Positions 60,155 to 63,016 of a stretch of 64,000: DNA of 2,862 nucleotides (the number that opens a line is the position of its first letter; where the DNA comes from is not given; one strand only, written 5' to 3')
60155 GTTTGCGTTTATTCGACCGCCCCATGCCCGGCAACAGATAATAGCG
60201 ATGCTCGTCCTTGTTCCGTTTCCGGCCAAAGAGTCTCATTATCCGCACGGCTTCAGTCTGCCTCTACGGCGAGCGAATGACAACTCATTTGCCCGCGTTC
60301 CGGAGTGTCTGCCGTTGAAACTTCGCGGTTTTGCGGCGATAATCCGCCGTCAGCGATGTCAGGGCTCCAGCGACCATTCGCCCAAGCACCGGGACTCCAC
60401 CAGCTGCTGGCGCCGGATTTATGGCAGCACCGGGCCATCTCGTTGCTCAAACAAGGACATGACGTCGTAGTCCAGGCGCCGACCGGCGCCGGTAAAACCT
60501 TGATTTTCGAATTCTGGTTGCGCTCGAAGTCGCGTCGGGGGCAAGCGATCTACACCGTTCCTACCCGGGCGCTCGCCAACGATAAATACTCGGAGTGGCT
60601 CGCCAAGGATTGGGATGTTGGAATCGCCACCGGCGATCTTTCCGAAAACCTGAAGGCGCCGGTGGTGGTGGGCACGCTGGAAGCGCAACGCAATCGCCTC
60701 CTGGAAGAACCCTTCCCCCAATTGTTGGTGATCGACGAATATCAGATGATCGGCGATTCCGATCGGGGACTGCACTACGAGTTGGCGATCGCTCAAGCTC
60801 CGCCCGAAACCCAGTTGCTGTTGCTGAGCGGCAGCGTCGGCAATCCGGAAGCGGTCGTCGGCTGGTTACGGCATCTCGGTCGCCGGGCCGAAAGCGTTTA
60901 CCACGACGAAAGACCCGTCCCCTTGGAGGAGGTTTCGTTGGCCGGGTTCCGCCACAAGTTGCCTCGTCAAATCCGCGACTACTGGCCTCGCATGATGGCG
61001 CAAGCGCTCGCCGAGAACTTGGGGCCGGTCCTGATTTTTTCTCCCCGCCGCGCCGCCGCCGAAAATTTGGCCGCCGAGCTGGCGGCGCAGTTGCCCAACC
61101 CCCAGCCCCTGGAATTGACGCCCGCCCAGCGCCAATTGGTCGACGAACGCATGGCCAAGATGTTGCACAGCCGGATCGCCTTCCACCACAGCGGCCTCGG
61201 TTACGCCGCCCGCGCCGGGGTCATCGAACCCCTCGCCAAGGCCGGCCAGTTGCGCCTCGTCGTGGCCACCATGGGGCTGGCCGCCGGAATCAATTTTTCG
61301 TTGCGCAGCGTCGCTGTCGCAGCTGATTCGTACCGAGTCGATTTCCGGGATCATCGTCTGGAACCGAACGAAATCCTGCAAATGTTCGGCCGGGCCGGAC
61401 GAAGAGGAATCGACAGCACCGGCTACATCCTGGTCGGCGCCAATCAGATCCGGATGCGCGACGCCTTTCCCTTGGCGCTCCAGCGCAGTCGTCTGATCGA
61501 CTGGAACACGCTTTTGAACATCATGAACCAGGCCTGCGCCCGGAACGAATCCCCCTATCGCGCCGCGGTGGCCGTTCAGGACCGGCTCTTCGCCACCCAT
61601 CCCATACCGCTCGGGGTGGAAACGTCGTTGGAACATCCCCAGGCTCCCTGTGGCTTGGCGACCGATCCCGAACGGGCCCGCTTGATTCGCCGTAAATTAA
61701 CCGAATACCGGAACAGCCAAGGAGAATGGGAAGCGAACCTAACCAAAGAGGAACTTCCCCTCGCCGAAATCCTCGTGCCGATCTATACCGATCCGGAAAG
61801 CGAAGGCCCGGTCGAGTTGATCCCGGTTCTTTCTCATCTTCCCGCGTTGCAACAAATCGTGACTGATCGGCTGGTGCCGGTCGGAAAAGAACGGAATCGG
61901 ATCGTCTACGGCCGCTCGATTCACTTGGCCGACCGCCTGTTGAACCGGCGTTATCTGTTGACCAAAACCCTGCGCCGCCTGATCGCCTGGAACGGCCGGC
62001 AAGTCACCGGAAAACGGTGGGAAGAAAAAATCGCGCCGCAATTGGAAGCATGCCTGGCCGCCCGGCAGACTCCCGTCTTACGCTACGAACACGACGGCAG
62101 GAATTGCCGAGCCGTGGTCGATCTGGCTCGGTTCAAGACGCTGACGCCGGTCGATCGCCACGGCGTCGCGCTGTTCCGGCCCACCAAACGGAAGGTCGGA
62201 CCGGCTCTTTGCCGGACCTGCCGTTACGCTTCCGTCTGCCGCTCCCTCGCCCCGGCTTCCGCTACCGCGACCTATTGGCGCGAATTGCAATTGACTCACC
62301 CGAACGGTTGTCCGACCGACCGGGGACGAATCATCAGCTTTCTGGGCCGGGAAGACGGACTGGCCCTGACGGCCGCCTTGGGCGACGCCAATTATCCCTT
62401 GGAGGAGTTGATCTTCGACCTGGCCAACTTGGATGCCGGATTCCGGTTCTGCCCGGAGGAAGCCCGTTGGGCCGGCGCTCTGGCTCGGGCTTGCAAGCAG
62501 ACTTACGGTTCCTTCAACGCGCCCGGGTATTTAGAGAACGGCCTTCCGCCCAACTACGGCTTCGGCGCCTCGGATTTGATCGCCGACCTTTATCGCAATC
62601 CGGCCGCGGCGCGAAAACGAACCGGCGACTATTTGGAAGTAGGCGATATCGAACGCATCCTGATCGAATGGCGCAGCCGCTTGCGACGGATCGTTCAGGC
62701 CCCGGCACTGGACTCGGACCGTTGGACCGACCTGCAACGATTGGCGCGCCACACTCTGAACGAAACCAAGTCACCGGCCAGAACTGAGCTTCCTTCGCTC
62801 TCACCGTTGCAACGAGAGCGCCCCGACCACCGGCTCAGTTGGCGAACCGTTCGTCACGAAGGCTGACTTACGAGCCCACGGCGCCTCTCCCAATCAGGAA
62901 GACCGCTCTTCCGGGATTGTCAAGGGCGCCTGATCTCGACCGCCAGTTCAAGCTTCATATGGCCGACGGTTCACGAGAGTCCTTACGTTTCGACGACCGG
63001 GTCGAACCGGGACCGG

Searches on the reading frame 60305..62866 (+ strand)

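Call 60: search_protein_families(library=pfam, proteins=[window:60305-62866:+], max_evalue=0.001)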
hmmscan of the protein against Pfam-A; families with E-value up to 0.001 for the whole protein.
window:60305-62866:+ (853 aa): 4 families
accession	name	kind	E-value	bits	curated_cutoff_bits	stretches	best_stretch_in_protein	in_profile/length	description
PF00270.35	DEAD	-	4.6e-21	75.7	26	1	41-179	4-161/167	DEAD/DEAH box helicase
PF22527.2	DEXQc_Suv3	-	7e-07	29.4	27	1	59-162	21-118/154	DEXQ-box helicase domain of Suv3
PF00271.37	Helicase_C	-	3.5e-06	27.7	23.5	1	278-368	27-110/110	Helicase conserved C-terminal domain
PF13604.12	AAA_30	-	0.00036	20.8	27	0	41-153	6-104/191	AAA domain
